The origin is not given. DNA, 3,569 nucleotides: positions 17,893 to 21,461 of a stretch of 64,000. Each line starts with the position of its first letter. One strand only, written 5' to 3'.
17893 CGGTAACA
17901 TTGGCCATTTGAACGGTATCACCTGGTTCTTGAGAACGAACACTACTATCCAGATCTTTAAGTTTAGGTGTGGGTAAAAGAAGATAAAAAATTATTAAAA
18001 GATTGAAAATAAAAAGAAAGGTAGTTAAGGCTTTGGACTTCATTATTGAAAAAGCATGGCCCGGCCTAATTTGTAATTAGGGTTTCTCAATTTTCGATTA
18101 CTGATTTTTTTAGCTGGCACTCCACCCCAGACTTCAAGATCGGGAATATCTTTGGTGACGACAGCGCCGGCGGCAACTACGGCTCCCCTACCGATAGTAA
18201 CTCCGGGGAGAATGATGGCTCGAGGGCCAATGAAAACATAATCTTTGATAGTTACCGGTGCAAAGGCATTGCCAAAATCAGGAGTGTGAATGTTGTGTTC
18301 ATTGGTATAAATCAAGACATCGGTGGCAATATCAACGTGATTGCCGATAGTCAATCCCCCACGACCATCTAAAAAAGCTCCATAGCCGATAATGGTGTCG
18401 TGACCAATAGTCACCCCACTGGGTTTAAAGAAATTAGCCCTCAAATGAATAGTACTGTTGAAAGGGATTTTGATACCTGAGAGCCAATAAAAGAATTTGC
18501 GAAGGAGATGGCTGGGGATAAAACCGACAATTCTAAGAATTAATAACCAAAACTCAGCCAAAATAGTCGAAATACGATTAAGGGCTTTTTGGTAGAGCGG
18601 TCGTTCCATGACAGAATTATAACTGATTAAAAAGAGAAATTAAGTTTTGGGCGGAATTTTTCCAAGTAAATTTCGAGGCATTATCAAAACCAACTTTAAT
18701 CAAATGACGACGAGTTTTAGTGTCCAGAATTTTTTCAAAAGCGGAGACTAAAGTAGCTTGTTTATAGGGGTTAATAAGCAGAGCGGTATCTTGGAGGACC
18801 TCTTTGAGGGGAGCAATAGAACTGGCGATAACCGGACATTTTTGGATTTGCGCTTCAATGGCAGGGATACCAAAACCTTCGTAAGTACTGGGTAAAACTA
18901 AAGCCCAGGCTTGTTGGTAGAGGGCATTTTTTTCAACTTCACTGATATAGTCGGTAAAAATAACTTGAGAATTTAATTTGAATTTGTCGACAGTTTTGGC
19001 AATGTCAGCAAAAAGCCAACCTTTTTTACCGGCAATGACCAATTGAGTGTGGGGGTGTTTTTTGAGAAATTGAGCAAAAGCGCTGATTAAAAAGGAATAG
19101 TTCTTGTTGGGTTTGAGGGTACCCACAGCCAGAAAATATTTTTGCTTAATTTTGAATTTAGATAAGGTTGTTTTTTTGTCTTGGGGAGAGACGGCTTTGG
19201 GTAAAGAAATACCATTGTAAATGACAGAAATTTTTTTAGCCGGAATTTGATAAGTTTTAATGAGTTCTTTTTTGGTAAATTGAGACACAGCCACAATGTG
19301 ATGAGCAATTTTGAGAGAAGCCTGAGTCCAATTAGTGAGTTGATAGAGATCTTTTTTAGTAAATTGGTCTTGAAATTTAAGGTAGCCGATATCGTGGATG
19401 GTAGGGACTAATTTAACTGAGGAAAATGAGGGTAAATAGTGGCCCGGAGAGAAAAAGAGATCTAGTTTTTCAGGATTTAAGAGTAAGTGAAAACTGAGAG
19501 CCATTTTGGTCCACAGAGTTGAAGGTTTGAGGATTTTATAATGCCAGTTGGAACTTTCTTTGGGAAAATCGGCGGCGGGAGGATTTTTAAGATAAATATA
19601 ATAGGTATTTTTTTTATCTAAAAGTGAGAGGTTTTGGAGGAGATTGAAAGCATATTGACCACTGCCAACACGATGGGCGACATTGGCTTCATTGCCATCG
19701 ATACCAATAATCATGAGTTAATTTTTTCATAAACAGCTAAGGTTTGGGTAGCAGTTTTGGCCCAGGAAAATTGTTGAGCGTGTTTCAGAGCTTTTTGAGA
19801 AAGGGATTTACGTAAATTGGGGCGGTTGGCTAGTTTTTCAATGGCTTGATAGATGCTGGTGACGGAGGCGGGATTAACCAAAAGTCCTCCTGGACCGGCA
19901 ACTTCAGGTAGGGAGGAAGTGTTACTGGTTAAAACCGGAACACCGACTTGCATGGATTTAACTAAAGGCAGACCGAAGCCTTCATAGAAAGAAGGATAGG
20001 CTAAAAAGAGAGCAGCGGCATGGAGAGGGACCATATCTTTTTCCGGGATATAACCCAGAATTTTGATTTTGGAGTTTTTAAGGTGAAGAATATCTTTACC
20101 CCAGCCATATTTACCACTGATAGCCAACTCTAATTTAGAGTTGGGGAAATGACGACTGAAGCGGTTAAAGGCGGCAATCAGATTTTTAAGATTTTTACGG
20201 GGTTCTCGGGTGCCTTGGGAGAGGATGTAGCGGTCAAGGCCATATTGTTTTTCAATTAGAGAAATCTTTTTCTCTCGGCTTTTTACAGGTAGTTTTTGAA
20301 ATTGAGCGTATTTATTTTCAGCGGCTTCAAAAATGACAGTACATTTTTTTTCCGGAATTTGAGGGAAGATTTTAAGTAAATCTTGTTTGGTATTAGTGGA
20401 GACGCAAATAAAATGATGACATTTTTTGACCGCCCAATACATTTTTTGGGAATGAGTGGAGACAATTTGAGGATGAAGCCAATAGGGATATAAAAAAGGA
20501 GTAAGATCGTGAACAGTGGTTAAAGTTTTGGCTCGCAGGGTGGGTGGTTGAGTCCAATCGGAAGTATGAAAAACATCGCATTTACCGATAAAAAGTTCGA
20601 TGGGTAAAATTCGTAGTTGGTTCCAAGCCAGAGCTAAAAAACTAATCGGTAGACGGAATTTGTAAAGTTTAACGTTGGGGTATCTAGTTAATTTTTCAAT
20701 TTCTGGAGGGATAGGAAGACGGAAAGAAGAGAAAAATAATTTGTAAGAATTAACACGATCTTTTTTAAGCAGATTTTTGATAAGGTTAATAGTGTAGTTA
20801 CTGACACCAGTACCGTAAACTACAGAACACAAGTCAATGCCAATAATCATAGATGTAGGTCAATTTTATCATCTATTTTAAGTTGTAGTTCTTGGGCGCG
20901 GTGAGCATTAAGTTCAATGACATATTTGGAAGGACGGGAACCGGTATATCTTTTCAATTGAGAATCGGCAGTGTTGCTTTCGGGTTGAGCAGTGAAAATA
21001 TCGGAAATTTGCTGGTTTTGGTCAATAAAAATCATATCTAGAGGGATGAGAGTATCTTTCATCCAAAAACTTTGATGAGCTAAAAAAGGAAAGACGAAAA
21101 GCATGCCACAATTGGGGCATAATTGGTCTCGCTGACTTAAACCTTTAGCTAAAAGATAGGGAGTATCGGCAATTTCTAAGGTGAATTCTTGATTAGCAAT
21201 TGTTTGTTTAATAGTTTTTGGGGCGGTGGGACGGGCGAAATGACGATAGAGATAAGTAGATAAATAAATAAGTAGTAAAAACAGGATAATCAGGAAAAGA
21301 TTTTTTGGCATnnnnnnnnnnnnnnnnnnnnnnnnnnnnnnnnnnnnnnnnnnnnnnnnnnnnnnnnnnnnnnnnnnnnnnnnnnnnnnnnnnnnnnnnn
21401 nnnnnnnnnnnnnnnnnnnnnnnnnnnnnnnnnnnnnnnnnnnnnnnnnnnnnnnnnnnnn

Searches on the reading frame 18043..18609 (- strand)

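Call 71: search_protein_families(library=ncbifam, proteins=[window:18043-18609:-], max_evalue=0.00001)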
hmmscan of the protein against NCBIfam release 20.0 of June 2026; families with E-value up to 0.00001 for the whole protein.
window:18043-18609:- (188 aa): 32 families (the best 25 are shown)
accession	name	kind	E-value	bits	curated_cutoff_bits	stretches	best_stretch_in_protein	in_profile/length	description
NF007797.0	PRK10502.1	subfamily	4.6e-24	85.1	192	1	18-173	22-180/183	WcaF family extracellular polysaccharide biosynthesis acetyltransferase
TIGR03532.1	DapD_Ac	equivalog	3.3e-20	72.7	231.75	1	65-171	116-213/231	2,3,4,5-tetrahydropyridine-2,6-dicarboxylate N-acetyltransferase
NF007499.0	PRK10092.1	equivalog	3.9e-18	65.9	314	1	85-170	93-181/183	maltose O-acetyltransferase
TIGR03308.1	phn_thr-fam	hypoth_equivalog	1.7e-17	64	201.65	1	118-172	108-162/204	phosphonate metabolim protein, transferase hexapeptide repeat family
NF041874.1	EPS_EpsC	equivalog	8.8e-17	61.3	150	1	30-172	30-167/168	serine O-acetyltransferase EpsC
NF038307.1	EPS_acetyl_HpsU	equivalog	2e-16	60.1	305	1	20-170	23-176/178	hormogonium polysaccharide biosynthesis acetyltransferase HpsU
TIGR03570.1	NeuD_NnaD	subfamily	2.6e-16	59.8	160.8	1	39-167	75-202/202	NeuD/PglB/VioB family sugar acetyltransferase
NF007076.0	PRK09527.1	equivalog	8.8e-16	57.9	347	1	64-179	74-192/203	galactoside O-acetyltransferase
NF058585.1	HptprglPActTf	PfamEq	1.1e-14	54.4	300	1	87-173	79-161/172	heptaprenylglyceryl phosphate O-acetyltransferase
NF007240.0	PRK09677.1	equivalog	2.5e-14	53.2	243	1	49-173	49-185/192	putative lipopolysaccharide biosynthesis O-acetyl transferase WbbJ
TIGR04008.1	WcaF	equivalog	2.9e-14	53.3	326.3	1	27-172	31-178/180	colanic acid biosynthesis acetyltransferase WcaF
TIGR01172.1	cysE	equivalog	8.6e-13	48.6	210.65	1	64-167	60-162/162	serine O-acetyltransferase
NF000490.1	chloram_CatB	equivalog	8.7e-13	48.1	350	1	120-172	112-164/210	type B chloramphenicol O-acetyltransferase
NF000311.1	Vat_ABCDEFH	equivalog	2.7e-12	46.7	300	1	119-172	111-164/201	Vat family streptogramin A O-acetyltransferase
NF033468.1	stregram_VatI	exception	2.8e-12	46.9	415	1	99-172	91-166/208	streptogramin A O-acetyltransferase Vat(I)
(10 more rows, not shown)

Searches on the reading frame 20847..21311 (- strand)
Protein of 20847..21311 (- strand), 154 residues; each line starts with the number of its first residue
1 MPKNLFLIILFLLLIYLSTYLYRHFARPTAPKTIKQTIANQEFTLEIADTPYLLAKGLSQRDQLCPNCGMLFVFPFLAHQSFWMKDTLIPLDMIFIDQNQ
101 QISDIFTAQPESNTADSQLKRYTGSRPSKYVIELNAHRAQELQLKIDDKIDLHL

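Call 71: search_protein_families(library=ncbifam, proteins=[window:20847-21311:-], max_evalue=0.00001)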
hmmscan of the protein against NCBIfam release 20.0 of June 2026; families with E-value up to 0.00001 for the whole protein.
window:20847-21311:- (154 aa): 1 family
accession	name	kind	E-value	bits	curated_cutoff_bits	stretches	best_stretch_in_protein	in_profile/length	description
NF002996.0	PRK03760.1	equivalog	3.2e-07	30.2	146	1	42-152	14-116/121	hypothetical protein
